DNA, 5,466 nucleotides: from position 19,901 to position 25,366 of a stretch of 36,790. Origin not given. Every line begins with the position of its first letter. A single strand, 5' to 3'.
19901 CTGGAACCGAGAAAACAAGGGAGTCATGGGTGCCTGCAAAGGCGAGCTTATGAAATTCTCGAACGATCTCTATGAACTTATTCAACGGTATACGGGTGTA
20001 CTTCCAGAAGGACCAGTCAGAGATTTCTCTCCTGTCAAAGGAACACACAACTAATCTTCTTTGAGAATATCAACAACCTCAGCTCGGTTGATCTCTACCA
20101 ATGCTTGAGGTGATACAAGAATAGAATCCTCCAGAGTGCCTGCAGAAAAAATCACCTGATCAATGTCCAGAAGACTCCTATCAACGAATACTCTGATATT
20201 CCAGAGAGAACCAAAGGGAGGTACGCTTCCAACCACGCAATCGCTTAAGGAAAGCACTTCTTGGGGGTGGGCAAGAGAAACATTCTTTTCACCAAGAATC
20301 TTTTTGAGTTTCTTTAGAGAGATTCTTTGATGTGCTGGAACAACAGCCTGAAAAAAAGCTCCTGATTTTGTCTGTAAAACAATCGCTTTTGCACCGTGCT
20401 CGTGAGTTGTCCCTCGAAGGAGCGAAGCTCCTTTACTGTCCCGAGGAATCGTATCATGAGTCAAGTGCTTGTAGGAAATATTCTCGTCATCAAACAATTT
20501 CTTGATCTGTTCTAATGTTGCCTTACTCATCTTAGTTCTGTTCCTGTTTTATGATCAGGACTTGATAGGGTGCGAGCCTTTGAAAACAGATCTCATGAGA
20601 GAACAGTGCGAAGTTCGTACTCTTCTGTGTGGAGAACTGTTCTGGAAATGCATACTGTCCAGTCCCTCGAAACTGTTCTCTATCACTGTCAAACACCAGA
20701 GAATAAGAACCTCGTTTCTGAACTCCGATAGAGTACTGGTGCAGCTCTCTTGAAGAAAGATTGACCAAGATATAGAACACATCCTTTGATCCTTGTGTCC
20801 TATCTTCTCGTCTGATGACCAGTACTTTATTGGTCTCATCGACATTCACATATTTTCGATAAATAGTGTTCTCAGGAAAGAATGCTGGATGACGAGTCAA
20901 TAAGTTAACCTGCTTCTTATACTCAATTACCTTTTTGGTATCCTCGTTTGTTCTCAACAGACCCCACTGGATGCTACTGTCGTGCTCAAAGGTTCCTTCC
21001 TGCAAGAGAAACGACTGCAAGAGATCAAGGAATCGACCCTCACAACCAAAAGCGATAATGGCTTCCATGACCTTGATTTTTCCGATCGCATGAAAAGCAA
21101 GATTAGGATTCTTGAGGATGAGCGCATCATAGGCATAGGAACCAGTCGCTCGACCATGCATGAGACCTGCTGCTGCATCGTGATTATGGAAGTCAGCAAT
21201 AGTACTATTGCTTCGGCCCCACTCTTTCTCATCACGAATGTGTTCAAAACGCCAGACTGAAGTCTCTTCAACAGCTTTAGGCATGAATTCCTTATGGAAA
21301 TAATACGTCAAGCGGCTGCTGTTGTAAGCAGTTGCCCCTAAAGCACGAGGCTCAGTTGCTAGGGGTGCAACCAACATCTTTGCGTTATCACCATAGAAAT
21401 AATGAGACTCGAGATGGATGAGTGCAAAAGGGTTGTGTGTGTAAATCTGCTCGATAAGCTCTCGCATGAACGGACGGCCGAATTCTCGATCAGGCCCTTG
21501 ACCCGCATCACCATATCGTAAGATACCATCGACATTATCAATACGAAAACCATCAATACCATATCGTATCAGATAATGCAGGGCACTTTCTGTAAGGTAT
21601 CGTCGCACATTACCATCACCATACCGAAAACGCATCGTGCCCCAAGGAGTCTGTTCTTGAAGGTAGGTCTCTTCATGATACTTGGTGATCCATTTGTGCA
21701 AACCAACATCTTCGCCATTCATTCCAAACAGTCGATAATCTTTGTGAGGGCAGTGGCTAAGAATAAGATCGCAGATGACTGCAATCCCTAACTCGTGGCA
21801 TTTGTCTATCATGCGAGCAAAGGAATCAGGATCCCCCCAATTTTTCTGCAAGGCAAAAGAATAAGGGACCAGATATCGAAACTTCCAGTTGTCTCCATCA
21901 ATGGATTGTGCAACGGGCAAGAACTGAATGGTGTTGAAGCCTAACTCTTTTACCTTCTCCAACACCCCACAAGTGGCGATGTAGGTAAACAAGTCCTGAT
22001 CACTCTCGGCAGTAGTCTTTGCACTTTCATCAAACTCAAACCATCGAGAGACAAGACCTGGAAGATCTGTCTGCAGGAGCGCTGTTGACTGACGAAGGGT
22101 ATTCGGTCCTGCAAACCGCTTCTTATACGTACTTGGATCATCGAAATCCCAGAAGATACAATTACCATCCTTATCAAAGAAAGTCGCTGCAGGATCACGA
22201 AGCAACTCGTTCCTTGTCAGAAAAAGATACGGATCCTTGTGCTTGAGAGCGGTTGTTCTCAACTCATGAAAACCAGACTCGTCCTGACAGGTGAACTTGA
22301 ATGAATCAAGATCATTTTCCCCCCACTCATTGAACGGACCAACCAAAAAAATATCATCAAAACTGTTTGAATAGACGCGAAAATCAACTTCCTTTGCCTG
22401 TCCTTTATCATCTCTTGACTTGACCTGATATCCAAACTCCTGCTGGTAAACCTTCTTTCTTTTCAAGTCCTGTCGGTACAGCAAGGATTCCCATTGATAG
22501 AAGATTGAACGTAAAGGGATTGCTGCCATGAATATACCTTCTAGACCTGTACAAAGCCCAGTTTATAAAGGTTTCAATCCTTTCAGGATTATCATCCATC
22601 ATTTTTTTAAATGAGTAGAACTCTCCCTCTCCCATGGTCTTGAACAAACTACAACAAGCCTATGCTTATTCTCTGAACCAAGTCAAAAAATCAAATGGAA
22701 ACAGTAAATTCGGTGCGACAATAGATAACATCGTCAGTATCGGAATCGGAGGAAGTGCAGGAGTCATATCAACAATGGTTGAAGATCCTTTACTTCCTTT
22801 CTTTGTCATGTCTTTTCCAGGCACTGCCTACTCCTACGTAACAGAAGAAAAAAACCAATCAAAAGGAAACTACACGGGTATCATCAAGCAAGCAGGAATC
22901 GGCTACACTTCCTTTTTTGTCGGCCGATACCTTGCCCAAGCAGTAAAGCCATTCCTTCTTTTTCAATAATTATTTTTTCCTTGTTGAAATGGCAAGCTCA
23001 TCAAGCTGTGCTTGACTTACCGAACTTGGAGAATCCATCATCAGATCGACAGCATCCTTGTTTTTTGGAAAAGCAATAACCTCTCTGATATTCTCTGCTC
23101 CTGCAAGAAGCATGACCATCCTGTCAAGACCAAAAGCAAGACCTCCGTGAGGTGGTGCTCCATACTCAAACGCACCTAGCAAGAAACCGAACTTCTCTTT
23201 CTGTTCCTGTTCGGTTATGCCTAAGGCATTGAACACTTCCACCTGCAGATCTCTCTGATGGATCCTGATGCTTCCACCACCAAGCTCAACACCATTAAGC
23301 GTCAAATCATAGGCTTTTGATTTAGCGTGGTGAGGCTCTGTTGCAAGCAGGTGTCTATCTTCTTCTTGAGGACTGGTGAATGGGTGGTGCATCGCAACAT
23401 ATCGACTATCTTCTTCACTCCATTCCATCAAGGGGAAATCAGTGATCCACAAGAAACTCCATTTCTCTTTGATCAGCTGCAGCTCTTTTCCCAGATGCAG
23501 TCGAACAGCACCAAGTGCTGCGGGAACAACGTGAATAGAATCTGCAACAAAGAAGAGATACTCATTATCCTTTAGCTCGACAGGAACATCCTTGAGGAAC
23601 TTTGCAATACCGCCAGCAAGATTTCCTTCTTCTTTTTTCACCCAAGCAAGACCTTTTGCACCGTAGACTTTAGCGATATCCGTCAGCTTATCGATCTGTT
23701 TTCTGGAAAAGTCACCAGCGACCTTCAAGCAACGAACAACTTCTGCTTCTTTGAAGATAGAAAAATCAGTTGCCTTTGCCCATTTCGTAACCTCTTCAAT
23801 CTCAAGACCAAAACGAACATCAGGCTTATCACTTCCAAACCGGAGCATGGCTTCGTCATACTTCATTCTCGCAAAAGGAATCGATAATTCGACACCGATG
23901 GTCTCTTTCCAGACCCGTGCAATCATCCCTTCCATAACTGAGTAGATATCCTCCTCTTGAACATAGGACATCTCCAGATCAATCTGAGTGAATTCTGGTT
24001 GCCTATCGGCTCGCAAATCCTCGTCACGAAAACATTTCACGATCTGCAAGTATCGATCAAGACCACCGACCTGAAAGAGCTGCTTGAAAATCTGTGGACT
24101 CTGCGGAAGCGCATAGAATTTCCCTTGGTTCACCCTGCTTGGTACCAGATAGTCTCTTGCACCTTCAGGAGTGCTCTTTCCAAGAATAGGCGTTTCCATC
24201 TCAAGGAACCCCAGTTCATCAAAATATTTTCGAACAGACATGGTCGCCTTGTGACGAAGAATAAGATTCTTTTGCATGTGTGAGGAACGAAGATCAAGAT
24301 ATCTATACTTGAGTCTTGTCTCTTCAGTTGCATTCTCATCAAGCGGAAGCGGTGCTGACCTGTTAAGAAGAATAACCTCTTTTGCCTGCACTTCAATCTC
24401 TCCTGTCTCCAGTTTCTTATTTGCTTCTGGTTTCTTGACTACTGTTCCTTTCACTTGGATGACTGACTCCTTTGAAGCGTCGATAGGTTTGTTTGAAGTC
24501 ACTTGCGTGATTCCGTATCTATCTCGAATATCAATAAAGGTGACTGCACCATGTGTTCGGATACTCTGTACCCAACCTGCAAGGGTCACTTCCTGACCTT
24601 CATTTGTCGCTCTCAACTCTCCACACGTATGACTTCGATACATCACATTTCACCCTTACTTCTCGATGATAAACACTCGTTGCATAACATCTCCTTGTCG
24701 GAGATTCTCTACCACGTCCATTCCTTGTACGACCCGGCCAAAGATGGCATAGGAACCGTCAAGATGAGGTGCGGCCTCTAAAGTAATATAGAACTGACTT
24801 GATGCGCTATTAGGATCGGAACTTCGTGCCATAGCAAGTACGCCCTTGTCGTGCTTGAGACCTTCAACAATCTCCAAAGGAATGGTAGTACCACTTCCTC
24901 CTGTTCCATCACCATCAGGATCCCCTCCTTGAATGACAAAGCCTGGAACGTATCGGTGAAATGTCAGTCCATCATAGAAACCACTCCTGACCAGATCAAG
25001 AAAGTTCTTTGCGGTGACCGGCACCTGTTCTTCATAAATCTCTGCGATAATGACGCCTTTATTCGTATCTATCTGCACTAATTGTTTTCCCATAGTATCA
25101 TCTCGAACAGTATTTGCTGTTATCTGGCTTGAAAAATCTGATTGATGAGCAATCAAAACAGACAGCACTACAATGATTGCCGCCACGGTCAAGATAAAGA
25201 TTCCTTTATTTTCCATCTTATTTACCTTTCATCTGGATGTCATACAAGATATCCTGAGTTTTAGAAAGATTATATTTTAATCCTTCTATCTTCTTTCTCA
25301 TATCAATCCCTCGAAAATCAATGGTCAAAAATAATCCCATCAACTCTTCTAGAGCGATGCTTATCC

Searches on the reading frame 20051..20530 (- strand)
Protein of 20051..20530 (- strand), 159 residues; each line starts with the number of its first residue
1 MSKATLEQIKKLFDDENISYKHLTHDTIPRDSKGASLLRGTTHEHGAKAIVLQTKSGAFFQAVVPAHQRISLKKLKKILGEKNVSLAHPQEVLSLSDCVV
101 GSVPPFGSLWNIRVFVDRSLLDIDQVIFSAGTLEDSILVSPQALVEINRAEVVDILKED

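Call 9: search_protein_families(library=pfam, proteins=[window:20051-20530:-], max_evalue=0.001)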
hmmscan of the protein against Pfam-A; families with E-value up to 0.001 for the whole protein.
window:20051-20530:- (159 aa): 1 family
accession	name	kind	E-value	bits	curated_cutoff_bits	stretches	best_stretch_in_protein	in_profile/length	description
PF04073.20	tRNA_edit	-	1.5e-26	93.3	25.5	1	39-146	14-122/123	Aminoacyl-tRNA editing domain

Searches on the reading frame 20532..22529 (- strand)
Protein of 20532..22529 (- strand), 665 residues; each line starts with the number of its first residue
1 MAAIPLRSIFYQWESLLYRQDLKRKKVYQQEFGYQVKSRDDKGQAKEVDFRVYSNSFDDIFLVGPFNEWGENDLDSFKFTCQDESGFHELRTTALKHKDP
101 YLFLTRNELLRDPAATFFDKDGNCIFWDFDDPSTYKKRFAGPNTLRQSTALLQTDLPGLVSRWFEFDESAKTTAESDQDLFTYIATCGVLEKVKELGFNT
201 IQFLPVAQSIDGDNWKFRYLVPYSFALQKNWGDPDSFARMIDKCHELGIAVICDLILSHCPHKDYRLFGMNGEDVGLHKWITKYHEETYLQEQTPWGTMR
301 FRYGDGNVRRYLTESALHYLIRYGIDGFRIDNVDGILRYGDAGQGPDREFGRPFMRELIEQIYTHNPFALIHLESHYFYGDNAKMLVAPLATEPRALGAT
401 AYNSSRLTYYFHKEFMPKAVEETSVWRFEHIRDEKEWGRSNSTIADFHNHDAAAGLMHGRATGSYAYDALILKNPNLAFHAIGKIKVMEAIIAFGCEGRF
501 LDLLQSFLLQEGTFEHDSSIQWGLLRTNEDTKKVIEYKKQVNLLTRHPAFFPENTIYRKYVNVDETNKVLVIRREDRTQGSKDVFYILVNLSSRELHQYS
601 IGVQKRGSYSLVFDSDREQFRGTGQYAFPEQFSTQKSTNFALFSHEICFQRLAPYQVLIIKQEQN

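Call 9: search_protein_families(library=pfam, proteins=[window:20532-22529:-], max_evalue=0.001)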
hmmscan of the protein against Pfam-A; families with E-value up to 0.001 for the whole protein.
window:20532-22529:- (665 aa): 2 families
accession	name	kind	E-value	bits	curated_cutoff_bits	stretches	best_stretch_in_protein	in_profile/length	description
PF00128.31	Alpha-amylase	-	1.4e-14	54.6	22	1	190-262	25-94/446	Alpha amylase, catalytic domain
PF02806.24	Alpha-amylase_C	-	3.1e-06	27.9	21.2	1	562-636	3-73/95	Alpha amylase, C-terminal all-beta domain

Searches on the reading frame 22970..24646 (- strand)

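Call 9: search_protein_families(library=pfam, proteins=[window:22970-24646:-], max_evalue=0.001)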
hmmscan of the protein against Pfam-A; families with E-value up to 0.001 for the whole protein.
window:22970-24646:- (558 aa): 4 families
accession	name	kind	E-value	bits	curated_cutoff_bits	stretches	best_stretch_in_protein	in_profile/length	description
PF00152.25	tRNA-synt_2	-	2.5e-123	411.5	25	1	108-530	2-308/308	tRNA synthetases class II (D, K and N)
PF02938.19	GAD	-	1.7e-13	51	23.4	1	301-377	8-94/95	GAD domain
PF01336.31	tRNA_anti-codon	-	1e-12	48.2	27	1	20-94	1-75/75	OB-fold nucleic acid binding domain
PF01409.25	tRNA-synt_2d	-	0.00024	21.1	19.8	0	198-258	104-162/246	tRNA synthetases class II core domain (F)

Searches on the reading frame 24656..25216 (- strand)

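Call 9: search_protein_families(library=pfam, proteins=[window:24656-25216:-], max_evalue=0.001)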
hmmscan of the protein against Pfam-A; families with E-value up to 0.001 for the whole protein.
window:24656-25216:- (186 aa): 1 family
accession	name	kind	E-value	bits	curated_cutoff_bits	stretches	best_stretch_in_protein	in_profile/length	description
PF00160.26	Pro_isomerase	-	4e-49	167.3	21.7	1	47-179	2-144/159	Cyclophilin type peptidyl-prolyl cis-trans isomerase/CLD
